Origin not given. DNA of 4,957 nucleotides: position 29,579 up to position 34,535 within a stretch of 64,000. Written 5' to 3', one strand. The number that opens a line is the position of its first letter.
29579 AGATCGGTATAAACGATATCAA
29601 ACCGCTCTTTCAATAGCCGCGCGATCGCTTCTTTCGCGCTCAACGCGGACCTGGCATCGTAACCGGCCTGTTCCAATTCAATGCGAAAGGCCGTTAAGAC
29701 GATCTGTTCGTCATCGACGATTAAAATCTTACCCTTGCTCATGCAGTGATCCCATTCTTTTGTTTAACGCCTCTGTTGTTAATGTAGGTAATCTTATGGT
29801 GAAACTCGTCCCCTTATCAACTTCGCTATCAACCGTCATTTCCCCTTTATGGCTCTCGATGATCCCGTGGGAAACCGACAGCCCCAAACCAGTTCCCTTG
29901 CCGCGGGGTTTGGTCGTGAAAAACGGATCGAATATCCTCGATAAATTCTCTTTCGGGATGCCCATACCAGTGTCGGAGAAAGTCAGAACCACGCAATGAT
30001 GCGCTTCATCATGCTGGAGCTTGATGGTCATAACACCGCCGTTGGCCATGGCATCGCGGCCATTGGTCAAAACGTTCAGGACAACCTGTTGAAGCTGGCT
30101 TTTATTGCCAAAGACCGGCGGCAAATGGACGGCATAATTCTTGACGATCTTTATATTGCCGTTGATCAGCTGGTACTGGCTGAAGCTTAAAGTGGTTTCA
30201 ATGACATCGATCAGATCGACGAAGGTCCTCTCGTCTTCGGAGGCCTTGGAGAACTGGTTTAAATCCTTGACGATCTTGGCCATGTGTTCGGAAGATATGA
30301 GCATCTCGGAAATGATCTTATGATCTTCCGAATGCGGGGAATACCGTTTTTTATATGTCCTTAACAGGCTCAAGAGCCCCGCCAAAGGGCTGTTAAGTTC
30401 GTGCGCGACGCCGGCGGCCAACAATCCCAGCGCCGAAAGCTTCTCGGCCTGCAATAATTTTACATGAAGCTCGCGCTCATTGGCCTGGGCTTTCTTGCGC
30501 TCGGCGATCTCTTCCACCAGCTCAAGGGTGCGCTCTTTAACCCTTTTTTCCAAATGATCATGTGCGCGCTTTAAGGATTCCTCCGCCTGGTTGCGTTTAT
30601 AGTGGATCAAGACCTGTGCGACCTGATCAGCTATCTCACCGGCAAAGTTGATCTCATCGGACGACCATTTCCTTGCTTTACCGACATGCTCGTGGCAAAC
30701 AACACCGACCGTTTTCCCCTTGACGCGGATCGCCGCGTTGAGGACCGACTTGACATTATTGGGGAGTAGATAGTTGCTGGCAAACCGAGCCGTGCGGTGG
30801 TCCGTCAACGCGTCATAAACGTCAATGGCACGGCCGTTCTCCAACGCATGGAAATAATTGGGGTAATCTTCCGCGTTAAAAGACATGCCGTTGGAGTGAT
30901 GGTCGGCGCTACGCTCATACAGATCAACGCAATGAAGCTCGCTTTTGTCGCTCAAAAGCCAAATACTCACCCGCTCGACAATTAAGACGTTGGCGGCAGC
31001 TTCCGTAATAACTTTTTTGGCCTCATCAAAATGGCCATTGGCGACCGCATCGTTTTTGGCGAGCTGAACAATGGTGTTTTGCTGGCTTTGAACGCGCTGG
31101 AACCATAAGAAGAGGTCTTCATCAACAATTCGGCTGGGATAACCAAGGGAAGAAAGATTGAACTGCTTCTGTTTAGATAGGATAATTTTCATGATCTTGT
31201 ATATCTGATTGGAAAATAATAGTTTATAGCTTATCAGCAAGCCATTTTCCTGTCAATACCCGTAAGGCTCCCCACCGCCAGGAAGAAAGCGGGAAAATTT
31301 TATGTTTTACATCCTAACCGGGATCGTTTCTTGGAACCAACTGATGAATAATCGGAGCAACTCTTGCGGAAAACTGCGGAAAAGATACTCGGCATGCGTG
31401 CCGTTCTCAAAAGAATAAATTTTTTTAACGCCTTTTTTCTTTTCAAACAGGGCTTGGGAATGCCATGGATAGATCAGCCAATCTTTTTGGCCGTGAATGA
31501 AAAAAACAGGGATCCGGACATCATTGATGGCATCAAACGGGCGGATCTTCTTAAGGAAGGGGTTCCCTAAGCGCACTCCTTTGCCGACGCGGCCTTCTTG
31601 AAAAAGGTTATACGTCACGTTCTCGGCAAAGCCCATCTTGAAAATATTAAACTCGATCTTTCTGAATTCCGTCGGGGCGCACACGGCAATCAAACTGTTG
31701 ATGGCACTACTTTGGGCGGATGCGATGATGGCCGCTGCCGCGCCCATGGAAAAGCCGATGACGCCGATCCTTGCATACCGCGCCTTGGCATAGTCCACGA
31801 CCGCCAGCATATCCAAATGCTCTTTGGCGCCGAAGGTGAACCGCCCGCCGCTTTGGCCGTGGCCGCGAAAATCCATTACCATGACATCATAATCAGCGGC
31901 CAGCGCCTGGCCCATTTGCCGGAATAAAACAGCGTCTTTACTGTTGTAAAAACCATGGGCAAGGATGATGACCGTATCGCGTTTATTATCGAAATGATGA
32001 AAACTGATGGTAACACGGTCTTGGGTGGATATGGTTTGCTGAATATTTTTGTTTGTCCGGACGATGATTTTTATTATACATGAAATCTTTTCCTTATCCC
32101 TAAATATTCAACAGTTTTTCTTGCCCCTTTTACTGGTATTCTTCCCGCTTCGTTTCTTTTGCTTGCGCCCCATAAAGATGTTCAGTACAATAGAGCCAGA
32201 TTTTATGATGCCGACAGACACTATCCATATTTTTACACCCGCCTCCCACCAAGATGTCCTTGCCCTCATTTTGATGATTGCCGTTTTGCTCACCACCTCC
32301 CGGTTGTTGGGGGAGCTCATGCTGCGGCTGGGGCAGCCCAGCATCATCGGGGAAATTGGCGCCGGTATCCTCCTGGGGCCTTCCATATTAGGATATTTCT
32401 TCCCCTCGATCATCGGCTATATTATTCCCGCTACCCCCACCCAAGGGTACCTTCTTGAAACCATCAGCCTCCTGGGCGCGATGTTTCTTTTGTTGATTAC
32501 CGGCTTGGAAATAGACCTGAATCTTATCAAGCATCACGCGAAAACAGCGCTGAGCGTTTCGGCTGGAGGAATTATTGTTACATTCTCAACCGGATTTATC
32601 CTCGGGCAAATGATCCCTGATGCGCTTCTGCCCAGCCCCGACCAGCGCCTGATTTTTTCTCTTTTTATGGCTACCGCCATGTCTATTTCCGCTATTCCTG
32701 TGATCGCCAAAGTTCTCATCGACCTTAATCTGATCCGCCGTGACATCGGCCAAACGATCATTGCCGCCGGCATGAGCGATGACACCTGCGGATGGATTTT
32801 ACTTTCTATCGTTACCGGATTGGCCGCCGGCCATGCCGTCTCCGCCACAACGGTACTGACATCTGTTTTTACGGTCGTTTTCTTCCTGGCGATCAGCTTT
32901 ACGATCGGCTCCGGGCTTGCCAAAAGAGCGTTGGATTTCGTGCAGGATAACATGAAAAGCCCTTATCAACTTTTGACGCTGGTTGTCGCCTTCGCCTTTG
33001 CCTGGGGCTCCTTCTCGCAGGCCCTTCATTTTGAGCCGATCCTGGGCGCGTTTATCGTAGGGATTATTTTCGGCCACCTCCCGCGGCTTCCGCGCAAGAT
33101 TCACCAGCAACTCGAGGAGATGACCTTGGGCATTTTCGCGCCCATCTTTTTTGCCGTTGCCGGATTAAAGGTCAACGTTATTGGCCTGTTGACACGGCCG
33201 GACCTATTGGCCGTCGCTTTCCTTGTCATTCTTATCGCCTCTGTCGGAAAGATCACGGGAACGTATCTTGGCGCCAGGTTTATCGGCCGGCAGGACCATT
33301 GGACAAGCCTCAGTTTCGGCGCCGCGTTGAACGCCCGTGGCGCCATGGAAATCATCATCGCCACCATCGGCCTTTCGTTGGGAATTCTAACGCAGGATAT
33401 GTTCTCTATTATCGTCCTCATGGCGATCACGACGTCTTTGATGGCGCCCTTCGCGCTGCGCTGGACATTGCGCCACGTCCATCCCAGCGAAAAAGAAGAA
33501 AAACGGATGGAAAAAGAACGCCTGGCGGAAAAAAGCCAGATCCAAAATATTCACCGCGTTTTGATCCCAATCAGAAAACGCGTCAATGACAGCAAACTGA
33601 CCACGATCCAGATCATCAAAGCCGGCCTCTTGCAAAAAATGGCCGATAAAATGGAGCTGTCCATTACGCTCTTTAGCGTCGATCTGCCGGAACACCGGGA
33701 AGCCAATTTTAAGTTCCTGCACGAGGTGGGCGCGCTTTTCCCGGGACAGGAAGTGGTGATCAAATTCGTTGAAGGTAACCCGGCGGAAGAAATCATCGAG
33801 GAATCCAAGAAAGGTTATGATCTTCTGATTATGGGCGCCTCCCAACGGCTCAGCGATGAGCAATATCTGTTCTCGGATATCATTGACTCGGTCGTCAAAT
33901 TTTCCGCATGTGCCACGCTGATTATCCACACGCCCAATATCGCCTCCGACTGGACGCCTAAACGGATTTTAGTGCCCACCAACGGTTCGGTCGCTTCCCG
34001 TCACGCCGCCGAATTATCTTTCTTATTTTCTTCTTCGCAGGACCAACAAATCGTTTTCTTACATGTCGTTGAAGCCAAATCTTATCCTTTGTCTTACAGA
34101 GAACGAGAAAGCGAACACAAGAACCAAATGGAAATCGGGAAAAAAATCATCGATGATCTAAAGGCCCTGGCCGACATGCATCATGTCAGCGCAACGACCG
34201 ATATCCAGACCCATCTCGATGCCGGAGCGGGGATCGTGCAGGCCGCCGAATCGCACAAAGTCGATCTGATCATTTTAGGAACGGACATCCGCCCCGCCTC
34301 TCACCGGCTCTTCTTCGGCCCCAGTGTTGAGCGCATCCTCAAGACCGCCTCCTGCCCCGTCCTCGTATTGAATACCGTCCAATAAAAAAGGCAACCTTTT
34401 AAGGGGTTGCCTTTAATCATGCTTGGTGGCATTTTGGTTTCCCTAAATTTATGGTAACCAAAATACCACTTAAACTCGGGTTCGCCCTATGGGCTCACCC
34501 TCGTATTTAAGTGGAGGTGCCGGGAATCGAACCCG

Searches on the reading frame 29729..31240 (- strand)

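Call 60: search_protein_families(library=pfam, proteins=[window:29729-31240:-], max_evalue=0.00001)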
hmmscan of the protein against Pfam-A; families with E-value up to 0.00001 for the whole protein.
window:29729-31240:- (503 aa): 3 families
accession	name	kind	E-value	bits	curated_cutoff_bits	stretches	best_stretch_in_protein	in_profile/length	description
PF02518.31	HATPase_c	-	2.8e-27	95.8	26.4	1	379-486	2-109/111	Histidine kinase-, DNA gyrase B-, and HSP90-like ATPase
PF01590.32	GAF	-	2.4e-14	54.4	22.4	1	76-211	7-133/133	GAF domain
PF00512.31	HisKA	-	5.7e-10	39.5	26.9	1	271-334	2-64/66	His Kinase A (phospho-acceptor) domain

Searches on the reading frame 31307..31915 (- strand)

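Call 61: search_protein_families(library=pfam, proteins=[window:31307-31915:-], max_evalue=0.00001)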
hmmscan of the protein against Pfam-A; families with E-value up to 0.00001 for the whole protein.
window:31307-31915:- (202 aa): 5 families
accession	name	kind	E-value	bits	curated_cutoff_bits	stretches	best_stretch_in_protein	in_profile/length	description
PF12146.15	Hydrolase_4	-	1.9e-13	50.7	27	1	6-85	29-114/239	Serine aminopeptidase, S33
PF02129.25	Peptidase_S15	-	1.5e-12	48.2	23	1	9-85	52-133/262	X-Pro dipeptidyl-peptidase (S15 family)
PF00561.26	Abhydrolase_1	-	2.1e-11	44.4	25.8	1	2-83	20-108/245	alpha/beta hydrolase fold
PF12697.13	Abhydrolase_6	-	7.1e-10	40.3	26.3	1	3-186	22-214/217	Alpha/beta hydrolase family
PF03959.19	FSH1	-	5.7e-09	36.4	21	1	38-171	91-197/211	Serine hydrolase (FSH1)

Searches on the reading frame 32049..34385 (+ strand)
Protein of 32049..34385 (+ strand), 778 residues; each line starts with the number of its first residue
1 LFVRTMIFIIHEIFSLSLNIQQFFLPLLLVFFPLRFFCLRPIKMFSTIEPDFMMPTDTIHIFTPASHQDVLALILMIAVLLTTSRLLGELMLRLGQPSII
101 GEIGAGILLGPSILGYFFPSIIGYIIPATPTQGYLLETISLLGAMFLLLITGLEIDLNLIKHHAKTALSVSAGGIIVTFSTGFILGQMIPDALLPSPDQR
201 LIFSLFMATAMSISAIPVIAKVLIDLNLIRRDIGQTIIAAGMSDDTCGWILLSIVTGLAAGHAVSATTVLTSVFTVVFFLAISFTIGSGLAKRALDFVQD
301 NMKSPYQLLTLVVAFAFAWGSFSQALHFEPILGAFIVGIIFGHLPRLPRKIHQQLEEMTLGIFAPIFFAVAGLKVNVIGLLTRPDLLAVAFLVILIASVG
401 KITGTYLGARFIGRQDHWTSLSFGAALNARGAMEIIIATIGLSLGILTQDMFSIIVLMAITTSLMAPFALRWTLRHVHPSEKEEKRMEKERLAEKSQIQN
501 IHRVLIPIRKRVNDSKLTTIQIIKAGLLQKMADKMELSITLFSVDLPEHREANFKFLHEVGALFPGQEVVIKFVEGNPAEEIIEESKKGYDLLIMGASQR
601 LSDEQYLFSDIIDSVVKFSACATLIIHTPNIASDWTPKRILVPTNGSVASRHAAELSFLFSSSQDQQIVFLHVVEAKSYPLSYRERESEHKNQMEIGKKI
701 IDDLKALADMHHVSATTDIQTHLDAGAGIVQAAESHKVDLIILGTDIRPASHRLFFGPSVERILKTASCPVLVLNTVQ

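Call 61: search_protein_families(library=pfam, proteins=[window:32049-34385:+], max_evalue=0.00001)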
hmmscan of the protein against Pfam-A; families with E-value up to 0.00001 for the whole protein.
window:32049-34385:+ (778 aa): 2 families
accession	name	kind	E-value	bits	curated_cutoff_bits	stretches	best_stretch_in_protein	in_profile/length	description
PF00999.27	Na_H_Exchanger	-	6.9e-55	186.9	26.2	1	86-475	9-374/375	Sodium/hydrogen exchanger, transmembrane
PF00582.32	Usp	-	1.7e-28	100.3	24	2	638-774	3-140/141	Universal stress protein family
